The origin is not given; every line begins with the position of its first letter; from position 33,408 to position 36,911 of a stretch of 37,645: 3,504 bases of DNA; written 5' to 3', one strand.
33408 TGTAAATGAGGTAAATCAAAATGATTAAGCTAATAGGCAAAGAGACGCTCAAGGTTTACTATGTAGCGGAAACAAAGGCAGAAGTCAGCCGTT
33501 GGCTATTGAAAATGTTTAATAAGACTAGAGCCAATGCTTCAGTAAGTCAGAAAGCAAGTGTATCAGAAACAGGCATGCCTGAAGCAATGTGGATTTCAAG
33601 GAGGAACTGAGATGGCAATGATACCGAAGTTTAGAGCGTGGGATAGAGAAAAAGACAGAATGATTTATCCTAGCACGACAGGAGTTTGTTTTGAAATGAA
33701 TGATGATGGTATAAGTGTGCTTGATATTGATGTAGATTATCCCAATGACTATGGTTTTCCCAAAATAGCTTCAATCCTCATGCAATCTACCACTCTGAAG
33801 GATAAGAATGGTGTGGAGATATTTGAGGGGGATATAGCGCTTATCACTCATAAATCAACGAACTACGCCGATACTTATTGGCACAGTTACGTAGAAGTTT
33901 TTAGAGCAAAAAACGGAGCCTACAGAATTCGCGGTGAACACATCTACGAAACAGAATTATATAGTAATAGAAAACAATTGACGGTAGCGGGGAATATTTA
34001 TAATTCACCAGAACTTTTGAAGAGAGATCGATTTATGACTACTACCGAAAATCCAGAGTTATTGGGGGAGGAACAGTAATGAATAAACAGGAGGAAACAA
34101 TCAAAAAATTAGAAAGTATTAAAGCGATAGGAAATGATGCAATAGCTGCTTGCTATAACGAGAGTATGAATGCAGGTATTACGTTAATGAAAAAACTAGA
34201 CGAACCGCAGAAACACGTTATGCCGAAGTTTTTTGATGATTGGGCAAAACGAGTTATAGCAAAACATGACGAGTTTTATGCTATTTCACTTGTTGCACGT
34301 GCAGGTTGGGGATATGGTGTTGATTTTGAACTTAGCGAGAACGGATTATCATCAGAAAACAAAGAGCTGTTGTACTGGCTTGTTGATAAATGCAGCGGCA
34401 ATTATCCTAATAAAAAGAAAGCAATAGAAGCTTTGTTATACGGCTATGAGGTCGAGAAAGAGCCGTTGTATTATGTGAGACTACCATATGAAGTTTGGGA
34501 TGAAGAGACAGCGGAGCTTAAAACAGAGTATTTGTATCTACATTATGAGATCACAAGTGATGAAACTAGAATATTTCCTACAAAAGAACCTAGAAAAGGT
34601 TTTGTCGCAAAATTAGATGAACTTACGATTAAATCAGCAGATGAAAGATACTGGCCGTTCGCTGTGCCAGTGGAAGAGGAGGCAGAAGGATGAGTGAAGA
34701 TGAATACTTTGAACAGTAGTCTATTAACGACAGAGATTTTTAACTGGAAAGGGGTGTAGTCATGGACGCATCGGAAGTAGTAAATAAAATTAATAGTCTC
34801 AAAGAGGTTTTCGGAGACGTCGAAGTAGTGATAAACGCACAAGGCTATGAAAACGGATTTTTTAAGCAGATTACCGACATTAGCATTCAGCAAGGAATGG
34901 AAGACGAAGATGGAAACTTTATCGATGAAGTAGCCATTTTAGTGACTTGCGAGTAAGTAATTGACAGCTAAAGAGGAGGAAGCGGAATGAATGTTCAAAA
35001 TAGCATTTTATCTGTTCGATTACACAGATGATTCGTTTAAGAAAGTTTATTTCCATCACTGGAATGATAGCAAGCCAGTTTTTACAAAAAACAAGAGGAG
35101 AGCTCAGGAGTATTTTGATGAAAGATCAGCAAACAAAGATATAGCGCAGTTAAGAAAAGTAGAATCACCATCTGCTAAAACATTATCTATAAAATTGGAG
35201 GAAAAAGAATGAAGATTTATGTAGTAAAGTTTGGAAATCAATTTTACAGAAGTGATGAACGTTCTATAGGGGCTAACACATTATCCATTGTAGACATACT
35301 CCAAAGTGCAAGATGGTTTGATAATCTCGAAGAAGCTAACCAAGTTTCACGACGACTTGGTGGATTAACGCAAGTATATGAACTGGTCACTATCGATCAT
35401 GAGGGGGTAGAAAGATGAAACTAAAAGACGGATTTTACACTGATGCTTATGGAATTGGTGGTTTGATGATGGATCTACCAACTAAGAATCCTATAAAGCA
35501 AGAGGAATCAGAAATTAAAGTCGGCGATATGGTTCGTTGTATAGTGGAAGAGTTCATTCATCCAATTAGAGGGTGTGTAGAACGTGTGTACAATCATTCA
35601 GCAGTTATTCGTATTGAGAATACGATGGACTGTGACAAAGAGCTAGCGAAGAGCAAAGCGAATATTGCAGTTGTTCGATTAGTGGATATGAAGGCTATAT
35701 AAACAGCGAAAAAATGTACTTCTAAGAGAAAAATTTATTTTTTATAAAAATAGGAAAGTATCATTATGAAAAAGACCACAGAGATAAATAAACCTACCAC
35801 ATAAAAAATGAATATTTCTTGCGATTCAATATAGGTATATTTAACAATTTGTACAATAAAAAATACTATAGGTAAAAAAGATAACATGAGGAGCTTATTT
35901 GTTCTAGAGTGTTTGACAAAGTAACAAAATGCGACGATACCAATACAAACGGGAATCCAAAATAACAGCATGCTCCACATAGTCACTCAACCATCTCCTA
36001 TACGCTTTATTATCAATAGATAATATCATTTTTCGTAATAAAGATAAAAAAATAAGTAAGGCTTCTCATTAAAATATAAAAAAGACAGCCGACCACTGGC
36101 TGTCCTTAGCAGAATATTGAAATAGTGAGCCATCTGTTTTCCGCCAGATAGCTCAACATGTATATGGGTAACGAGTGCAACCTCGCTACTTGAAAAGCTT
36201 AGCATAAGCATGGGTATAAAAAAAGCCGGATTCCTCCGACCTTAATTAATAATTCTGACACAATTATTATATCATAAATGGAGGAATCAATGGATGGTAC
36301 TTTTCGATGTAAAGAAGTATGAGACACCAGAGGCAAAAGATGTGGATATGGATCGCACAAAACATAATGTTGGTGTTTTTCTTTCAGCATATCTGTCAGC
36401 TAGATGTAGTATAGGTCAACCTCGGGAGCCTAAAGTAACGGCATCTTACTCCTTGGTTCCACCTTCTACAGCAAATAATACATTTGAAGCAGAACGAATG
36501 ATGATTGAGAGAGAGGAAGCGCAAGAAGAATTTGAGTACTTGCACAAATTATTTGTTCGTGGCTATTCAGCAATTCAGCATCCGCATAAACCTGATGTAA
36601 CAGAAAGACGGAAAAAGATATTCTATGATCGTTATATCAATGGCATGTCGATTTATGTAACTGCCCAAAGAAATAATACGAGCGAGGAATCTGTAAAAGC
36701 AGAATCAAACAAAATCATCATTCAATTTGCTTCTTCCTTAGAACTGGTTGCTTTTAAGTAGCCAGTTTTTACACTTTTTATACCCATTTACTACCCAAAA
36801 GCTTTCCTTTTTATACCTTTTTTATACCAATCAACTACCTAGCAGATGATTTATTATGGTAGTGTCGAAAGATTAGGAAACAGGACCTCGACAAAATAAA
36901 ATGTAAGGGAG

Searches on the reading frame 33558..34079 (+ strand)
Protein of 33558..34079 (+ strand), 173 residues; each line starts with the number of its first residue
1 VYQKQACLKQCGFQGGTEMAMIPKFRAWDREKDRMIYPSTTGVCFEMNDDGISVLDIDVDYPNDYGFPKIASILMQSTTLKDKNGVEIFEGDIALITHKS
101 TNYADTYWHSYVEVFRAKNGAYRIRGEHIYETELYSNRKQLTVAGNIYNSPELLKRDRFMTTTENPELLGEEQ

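Call 83: search_protein_families(library=phrogs, proteins=[window:33558-34079:+], max_evalue=0.00001)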
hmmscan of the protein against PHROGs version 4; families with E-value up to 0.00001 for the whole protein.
window:33558-34079:+ (173 aa): 4 families
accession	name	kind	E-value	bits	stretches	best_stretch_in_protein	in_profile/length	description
phrog_98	-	unknown function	3.6e-38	132.1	1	16-172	21-168/208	-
phrog_9246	-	unknown function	1.7e-12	48.4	1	21-95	1-74/82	-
phrog_8684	-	unknown function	4.2e-09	37.6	1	76-156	63-162/164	-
phrog_24347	-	unknown function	9.2e-06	26.1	0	21-154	131-241/245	-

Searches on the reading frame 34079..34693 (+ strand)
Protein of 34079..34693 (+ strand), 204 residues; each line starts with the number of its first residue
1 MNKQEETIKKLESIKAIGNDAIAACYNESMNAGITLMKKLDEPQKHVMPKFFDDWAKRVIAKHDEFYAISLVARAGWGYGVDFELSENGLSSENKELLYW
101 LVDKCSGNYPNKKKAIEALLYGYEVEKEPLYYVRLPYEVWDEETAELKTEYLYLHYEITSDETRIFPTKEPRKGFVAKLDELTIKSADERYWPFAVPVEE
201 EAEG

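Call 83: search_protein_families(library=phrogs, proteins=[window:34079-34693:+], max_evalue=0.00001)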
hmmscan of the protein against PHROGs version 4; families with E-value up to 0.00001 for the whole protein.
window:34079-34693:+ (204 aa): 2 families
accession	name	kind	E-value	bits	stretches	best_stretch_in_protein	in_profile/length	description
phrog_121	-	unknown function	1.1e-32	114.7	1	1-203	48-220/297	-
phrog_14352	-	unknown function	7.2e-12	46.6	1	122-201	6-76/78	-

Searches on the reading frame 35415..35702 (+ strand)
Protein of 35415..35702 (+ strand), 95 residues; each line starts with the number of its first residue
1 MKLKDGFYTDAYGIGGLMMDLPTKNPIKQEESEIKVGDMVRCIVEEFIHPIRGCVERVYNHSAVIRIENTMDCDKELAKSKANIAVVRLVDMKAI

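Call 83: search_protein_families(library=phrogs, proteins=[window:35415-35702:+], max_evalue=0.00001)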
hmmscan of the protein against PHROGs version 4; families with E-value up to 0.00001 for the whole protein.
window:35415-35702:+ (95 aa): 1 family
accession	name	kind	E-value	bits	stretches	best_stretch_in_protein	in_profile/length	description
phrog_3302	-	unknown function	8.3e-46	155.2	1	1-95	1-95/96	-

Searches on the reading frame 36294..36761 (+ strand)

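Call 83: search_protein_families(library=phrogs, proteins=[window:36294-36761:+], max_evalue=0.00001)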
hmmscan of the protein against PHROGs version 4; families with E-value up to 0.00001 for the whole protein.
window:36294-36761:+ (155 aa): 1 family
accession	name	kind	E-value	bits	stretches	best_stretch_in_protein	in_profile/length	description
phrog_248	-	transcription regulation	1.2e-28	101.2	1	3-154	2-142/161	transcriptional activator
